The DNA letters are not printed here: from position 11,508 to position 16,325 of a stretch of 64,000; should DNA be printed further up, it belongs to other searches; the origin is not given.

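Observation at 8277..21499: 13-kb hdr mega-operon with three HdrA paralogs and accessory FeS modules but only one HdrB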

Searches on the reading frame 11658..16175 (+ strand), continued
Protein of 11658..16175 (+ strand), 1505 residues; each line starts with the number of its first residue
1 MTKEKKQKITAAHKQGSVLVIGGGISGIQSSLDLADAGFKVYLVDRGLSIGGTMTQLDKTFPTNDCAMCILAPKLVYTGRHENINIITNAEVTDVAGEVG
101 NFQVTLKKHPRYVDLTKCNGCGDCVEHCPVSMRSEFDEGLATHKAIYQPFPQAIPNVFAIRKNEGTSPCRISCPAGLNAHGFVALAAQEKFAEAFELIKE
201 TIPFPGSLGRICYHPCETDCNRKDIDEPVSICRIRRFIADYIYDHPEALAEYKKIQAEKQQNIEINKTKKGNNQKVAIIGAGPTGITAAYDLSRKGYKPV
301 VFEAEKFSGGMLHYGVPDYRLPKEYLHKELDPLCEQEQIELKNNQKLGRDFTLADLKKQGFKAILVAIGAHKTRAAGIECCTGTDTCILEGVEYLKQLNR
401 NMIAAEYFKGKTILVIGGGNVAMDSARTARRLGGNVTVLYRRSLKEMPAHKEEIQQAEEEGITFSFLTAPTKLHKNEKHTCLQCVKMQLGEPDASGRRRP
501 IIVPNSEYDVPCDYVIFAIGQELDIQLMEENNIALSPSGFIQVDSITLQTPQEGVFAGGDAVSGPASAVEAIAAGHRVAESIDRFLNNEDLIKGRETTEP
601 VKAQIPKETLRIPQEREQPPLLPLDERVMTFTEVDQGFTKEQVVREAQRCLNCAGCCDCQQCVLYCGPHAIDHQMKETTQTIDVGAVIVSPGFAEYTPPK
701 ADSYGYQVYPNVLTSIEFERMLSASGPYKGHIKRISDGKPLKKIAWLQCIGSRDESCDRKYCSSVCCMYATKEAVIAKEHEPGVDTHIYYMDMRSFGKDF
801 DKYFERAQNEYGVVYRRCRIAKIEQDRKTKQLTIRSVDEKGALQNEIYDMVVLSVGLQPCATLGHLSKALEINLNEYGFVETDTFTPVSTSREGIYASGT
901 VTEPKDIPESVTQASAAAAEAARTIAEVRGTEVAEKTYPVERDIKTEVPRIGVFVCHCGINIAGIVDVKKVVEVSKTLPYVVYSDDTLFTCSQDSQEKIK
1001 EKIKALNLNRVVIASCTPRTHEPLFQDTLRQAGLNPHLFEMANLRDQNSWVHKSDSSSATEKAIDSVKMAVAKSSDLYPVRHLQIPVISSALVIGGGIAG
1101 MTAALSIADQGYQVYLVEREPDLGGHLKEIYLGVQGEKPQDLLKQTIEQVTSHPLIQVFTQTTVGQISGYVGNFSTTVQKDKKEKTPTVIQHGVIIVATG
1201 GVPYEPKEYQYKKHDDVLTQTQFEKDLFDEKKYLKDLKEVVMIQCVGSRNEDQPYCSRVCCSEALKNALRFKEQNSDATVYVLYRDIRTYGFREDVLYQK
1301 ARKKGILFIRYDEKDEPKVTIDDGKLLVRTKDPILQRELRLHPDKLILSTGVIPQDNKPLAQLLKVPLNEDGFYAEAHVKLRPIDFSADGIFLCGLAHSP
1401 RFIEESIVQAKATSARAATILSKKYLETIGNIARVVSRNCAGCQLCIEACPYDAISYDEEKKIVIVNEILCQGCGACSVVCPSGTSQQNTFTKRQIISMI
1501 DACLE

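Call 30: find_encoding_contigs(protein=P0019, flank=10000, max_places=1)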
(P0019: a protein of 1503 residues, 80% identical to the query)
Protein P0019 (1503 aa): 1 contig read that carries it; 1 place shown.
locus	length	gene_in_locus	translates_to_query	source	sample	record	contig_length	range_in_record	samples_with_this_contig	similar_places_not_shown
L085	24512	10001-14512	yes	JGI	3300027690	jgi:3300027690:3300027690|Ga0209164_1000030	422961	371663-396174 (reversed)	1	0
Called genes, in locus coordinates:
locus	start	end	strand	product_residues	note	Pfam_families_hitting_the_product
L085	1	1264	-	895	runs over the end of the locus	PF02629:CoA_binding, PF13380:CoA_binding_2, PF13607:Succ_CoA_lig, PF19045:Ligase_CoA_2, PF13549:ATP-grasp_5, PF13302:Acetyltransf_3 (faint), PF00583:Acetyltransf_1 (weak)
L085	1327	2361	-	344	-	PF00850:Hist_deacetyl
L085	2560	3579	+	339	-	PF12849:PBP_like_2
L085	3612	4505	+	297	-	PF00528:BPD_transp_1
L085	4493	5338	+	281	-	PF00528:BPD_transp_1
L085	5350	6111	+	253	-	PF02463:SMC_N (weak), PF00005:ABC_tran, PF13401:AAA_22 (weak), PF13304:AAA_21 (faint)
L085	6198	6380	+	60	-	PF04014:MazE_antitoxin (weak)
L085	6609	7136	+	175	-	PF13183:Fer4_8, PF13187:Fer4_9, PF13534:Fer4_17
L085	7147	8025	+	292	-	PF02754:CCG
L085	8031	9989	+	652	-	PF07992:Pyr_redox_2 (weak), PF12831:FAD_oxidored (weak), PF13450:NAD_binding_8 (weak), PF00037:Fer4, PF12797:Fer4_2 (weak), PF12838:Fer4_7, PF13187:Fer4_9, PF13237:Fer4_10, +6 more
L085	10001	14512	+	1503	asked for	PF12831:FAD_oxidored (weak), PF14691:Fer4_20, PF07992:Pyr_redox_2, PF13738:Pyr_redox_3, PF00890:FAD_binding_2, PF07992:Pyr_redox_2, PF12838:Fer4_7, PF14697:Fer4_21, +18 more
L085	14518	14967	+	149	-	PF02662:FlpD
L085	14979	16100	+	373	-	PF04432:FrhB_FdhB_C, PF13534:Fer4_17 (faint), PF12797:Fer4_2 (faint), PF13183:Fer4_8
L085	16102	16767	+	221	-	PF12838:Fer4_7 (faint), PF13187:Fer4_9 (faint), PF13183:Fer4_8, PF13237:Fer4_10 (weak), PF13484:Fer4_16 (faint), PF13534:Fer4_17 (weak), PF13183:Fer4_8 (weak), PF13534:Fer4_17 (weak)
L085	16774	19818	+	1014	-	PF01266:DAO (weak), PF07992:Pyr_redox_2 (weak), PF12831:FAD_oxidored, PF13450:NAD_binding_8 (weak), PF13183:Fer4_8 (weak), PF12838:Fer4_7, PF13187:Fer4_9, PF14697:Fer4_21, +23 more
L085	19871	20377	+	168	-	-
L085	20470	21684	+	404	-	PF01266:DAO (weak), PF01494:FAD_binding_3, PF01946:Thi4 (weak), PF03486:HI0933_like (weak), PF05834:Lycopene_cycl (weak), PF07992:Pyr_redox_2 (weak), PF12831:FAD_oxidored (weak), PF01494:FAD_binding_3, +4 more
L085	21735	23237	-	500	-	PF18911:PKD_4 (faint), PF00801:PKD (weak)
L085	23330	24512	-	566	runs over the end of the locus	PF14783:BBS2_Mid (faint), PF15907:Itfg2 (faint), PF13517:FG-GAP_3 (weak)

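Call 31: find_encoding_contigs(protein=P0021, flank=10000, max_places=1)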
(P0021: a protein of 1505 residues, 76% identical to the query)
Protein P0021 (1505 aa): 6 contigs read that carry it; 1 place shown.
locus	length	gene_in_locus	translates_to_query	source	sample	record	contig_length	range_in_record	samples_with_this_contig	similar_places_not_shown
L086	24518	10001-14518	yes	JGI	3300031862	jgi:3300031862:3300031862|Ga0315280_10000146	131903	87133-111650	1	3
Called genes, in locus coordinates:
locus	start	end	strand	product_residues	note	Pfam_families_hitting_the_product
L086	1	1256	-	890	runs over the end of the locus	PF02629:CoA_binding, PF13380:CoA_binding_2, PF13607:Succ_CoA_lig, PF19045:Ligase_CoA_2, PF13549:ATP-grasp_5, PF13302:Acetyltransf_3 (weak)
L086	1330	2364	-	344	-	PF00850:Hist_deacetyl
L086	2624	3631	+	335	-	PF12849:PBP_like_2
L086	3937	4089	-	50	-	-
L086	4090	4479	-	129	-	-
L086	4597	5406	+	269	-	PF00528:BPD_transp_1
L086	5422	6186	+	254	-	PF02463:SMC_N (faint), PF00005:ABC_tran, PF13304:AAA_21 (faint)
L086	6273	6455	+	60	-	PF04014:MazE_antitoxin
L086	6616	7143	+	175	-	PF13183:Fer4_8, PF13187:Fer4_9 (weak), PF13534:Fer4_17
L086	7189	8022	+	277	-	PF02754:CCG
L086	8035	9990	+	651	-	PF00890:FAD_binding_2 (weak), PF07992:Pyr_redox_2 (weak), PF12831:FAD_oxidored (weak), PF00037:Fer4, PF12838:Fer4_7, PF13187:Fer4_9, PF13237:Fer4_10, PF14697:Fer4_21, +9 more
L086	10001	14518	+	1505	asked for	PF12831:FAD_oxidored (weak), PF14691:Fer4_20, PF01266:DAO (weak), PF07992:Pyr_redox_2, PF13450:NAD_binding_8 (weak), PF13738:Pyr_redox_3, PF07992:Pyr_redox_2, PF12838:Fer4_7, +16 more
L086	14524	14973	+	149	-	PF02662:FlpD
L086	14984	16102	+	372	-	PF04432:FrhB_FdhB_C, PF13534:Fer4_17 (faint), PF12838:Fer4_7 (faint), PF12797:Fer4_2 (faint), PF00037:Fer4 (faint), PF13183:Fer4_8, PF13187:Fer4_9 (weak)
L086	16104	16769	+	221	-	PF12838:Fer4_7 (faint), PF13484:Fer4_16 (faint), PF13183:Fer4_8, PF13534:Fer4_17 (weak), PF13187:Fer4_9 (weak), PF13237:Fer4_10 (weak), PF13183:Fer4_8 (weak), PF13534:Fer4_17 (weak)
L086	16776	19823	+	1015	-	PF01134:GIDA (weak), PF01266:DAO (weak), PF12831:FAD_oxidored, PF00890:FAD_binding_2, PF12831:FAD_oxidored, PF12838:Fer4_7, PF13187:Fer4_9, PF14697:Fer4_21, +25 more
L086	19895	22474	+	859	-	PF00690:Cation_ATPase_N, PF00122:E1-E2_ATPase, PF00702:Hydrolase, PF13246:Cation_ATPase, PF00689:Cation_ATPase_C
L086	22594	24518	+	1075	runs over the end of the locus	PF08126:Propeptide_C25 (weak), PF01364:Peptidase_C25, PF00801:PKD (faint), PF18911:PKD_4 (weak)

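Call 32: find_encoding_contigs(protein=P0053, flank=10000, max_places=1)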
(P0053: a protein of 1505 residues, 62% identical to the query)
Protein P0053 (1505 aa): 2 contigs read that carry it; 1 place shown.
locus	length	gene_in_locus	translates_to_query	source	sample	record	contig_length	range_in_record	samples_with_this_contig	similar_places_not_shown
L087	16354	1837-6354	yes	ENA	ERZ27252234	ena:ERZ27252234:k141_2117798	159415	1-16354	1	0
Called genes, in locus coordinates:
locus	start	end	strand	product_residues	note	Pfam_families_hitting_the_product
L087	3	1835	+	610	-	?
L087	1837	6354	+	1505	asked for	PF00037:Fer4 (weak), PF14691:Fer4_20, PF07992:Pyr_redox_2, PF13450:NAD_binding_8, PF07992:Pyr_redox_2, PF07992:Pyr_redox_2, PF12838:Fer4_7, PF14697:Fer4_21, +17 more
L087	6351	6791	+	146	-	PF02662:FlpD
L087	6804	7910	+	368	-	PF04432:FrhB_FdhB_C (faint), PF13534:Fer4_17 (faint), PF12797:Fer4_2 (faint), PF00037:Fer4 (faint), PF13183:Fer4_8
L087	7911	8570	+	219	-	PF12838:Fer4_7 (faint), PF13183:Fer4_8, PF13484:Fer4_16 (faint), PF13534:Fer4_17 (weak), PF13187:Fer4_9 (weak), PF13183:Fer4_8 (weak), PF13237:Fer4_10 (weak), PF13534:Fer4_17 (weak)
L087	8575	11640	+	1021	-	PF07992:Pyr_redox_2 (weak), PF12831:FAD_oxidored (weak), PF13183:Fer4_8 (weak), PF13187:Fer4_9, PF13237:Fer4_10 (weak), PF12831:FAD_oxidored, PF13450:NAD_binding_8, PF12838:Fer4_7, +21 more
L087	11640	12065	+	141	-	PF02662:FlpD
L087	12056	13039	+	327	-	PF01058:Oxidored_q6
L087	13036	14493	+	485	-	PF27537:HoxH, PF00374:NiFeSe_Hases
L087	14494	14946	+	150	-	PF01750:HycI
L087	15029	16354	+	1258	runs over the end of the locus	PF25778:DUF7948, PF06739:SBBP (faint), PF18370:RGI_lyase (faint), PF25833:Fn3_SaeA_3rd (faint), PF00041:fn3 (weak)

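Call 33: find_encoding_contigs(protein=P0059, flank=10000, max_places=1)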
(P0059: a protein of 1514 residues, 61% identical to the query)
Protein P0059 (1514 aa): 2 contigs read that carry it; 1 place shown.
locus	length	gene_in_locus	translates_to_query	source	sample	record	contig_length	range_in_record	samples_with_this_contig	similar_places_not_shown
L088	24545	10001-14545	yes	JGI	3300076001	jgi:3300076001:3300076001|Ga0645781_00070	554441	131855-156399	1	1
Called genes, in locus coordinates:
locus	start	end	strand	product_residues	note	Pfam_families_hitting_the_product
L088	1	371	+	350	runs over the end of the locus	PF21948:LplA-B_cat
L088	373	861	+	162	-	PF13237:Fer4_10 (faint), PF13183:Fer4_8, PF13187:Fer4_9, PF13484:Fer4_16 (faint), PF13534:Fer4_17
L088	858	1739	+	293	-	PF02754:CCG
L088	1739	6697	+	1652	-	PF14691:Fer4_20, PF07992:Pyr_redox_2, PF07992:Pyr_redox_2, PF00890:FAD_binding_2, PF07992:Pyr_redox_2, PF13450:NAD_binding_8, PF13738:Pyr_redox_3, PF12838:Fer4_7, +23 more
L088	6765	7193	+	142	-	PF02662:FlpD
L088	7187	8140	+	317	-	PF04432:FrhB_FdhB_C (weak), PF12838:Fer4_7 (faint), PF13187:Fer4_9 (faint), PF00037:Fer4 (faint), PF12797:Fer4_2 (faint), PF13183:Fer4_8, PF13534:Fer4_17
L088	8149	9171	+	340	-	PF13187:Fer4_9 (faint), PF13534:Fer4_17 (faint), PF13746:Fer4_18 (faint), PF14697:Fer4_21 (faint), PF25160:LdpA_Fe-S-bd (faint), PF00037:Fer4 (faint), PF12797:Fer4_2 (faint), PF17179:Fer4_22, +1 more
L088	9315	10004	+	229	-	PF00175:NAD_binding_1, PF10418:DHODB_Fe-S_bind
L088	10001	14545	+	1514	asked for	PF00890:FAD_binding_2 (weak), PF01266:DAO (weak), PF12831:FAD_oxidored, PF14691:Fer4_20, PF07992:Pyr_redox_2, PF07992:Pyr_redox_2, PF12831:FAD_oxidored, PF12838:Fer4_7, +21 more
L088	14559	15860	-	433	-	PF00374:NiFeSe_Hases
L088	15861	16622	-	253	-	PF01058:Oxidored_q6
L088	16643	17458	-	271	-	PF00175:NAD_binding_1, PF10418:DHODB_Fe-S_bind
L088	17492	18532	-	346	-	PF12838:Fer4_7 (faint), PF13187:Fer4_9 (faint), PF00037:Fer4 (faint), PF13237:Fer4_10 (faint), PF17179:Fer4_22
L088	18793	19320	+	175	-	PF13183:Fer4_8, PF13187:Fer4_9, PF13534:Fer4_17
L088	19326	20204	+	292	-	PF02754:CCG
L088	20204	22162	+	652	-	PF00890:FAD_binding_2 (weak), PF01266:DAO (weak), PF12831:FAD_oxidored (weak), PF13450:NAD_binding_8 (weak), PF00037:Fer4, PF12838:Fer4_7, PF13187:Fer4_9, PF13237:Fer4_10, +7 more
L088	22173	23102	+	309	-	PF00890:FAD_binding_2 (weak), PF01266:DAO (weak), PF07992:Pyr_redox_2 (weak), PF12831:FAD_oxidored, PF13450:NAD_binding_8 (weak), PF01257:2Fe-2S_thioredx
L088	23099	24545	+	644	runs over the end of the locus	PF01257:2Fe-2S_thioredx (weak), PF01512:Complex1_51K, PF10531:SLBB (weak), PF12797:Fer4_2 (faint), PF10589:NADH_4Fe-4S, PF00037:Fer4 (weak), PF13187:Fer4_9 (weak), PF00037:Fer4 (weak), +2 more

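Call 48: search_protein_families(library=pfam, proteins=[L008:6627-7571:+, L008:7568-9502:+, L008:9503-12748:+], max_evalue=0.00001)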
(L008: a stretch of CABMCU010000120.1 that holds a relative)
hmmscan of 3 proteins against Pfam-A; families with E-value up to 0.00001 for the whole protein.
L008:6627-7571:+ (314 aa): 6 families
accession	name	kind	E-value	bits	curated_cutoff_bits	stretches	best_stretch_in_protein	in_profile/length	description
PF01257.25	2Fe-2S_thioredx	-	1.2e-48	165.1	24.8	1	159-299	2-143/145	Thioredoxin-like [2Fe-2S] ferredoxin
PF12831.13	FAD_oxidored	-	1.1e-07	31.9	27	1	22-58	2-38/416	FAD dependent oxidoreductase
PF01266.30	DAO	-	3.2e-07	30.6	27.9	1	22-57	2-38/353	FAD dependent oxidoreductase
PF13450.12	NAD_binding_8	-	2.8e-06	28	21.9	1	24-60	1-37/68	NAD(P)-binding Rossmann-like domain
PF07992.20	Pyr_redox_2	-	3.3e-06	27.2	26.1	1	21-72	2-42/291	Pyridine nucleotide-disulphide oxidoreductase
PF00890.30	FAD_binding_2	-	4.1e-06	26.7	20.4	1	22-57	2-37/414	FAD binding domain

L008:7568-9502:+ (644 aa): 10 families
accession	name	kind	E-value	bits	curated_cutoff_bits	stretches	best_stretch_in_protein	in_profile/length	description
PF01512.22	Complex1_51K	-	3.3e-43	147.6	31.2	1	204-377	1-149/150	Nuo51 FMN-binding domain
PF10589.14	NADH_4Fe-4S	-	2.5e-32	111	23.5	1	488-572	1-85/85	NADH-ubiquinone oxidoreductase-F iron-sulfur binding region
PF00037.32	Fer4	-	5.7e-10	39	21.1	1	590-611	2-23/24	4Fe-4S binding domain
PF14697.11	Fer4_21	-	1.2e-07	32.2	35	1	591-641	3-57/59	4Fe-4S dicluster domain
PF10531.15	SLBB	-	1.4e-07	31.7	27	1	401-449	2-53/55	SLBB domain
PF13187.11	Fer4_9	-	9.8e-07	29.2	27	1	595-639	1-50/52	4Fe-4S dicluster domain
PF01257.25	2Fe-2S_thioredx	-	5.3e-06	26.8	24.8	1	45-125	61-143/145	Thioredoxin-like [2Fe-2S] ferredoxin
PF13237.11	Fer4_10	-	5.3e-06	26.7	25.5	1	591-636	4-52/53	4Fe-4S dicluster domain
PF12797.12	Fer4_2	-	5.3e-06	26.5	24.5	0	590-608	4-22/22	4Fe-4S binding domain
PF22461.2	SLBB_2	-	7.5e-06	26.4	27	0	399-446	1-49/79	SLBB domain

L008:9503-12748:+ (1081 aa): 10 families
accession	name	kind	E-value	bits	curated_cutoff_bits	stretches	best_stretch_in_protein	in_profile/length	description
PF07992.20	Pyr_redox_2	-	1.6e-21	77.4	26.1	2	370-494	178-290/291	Pyridine nucleotide-disulphide oxidoreductase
PF13510.11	Fer2_4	-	1.7e-15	57.3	22.8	1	1-78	3-81/82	2Fe-2S iron-sulfur cluster binding domain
PF12838.12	Fer4_7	-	2.6e-13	50.7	27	1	1015-1061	1-52/52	4Fe-4S dicluster domain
PF00037.32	Fer4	-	7.8e-13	48.1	21.1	1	1012-1032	4-24/24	4Fe-4S binding domain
PF14697.11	Fer4_21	-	5.8e-11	42.8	35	1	1009-1058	1-52/59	4Fe-4S dicluster domain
PF00890.30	FAD_binding_2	-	1.9e-07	31.1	20.4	1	668-704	2-38/414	FAD binding domain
PF13450.12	NAD_binding_8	-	3.3e-07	30.9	21.9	1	670-706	1-37/68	NAD(P)-binding Rossmann-like domain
PF13484.11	Fer4_16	-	3.9e-07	31.2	30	0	1015-1036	1-21/66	4Fe-4S double cluster binding domain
PF12831.13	FAD_oxidored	-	1e-06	28.8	27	1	669-704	3-38/416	FAD dependent oxidoreductase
PF13187.11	Fer4_9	-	3.2e-06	27.5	27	1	1015-1060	1-50/52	4Fe-4S dicluster domain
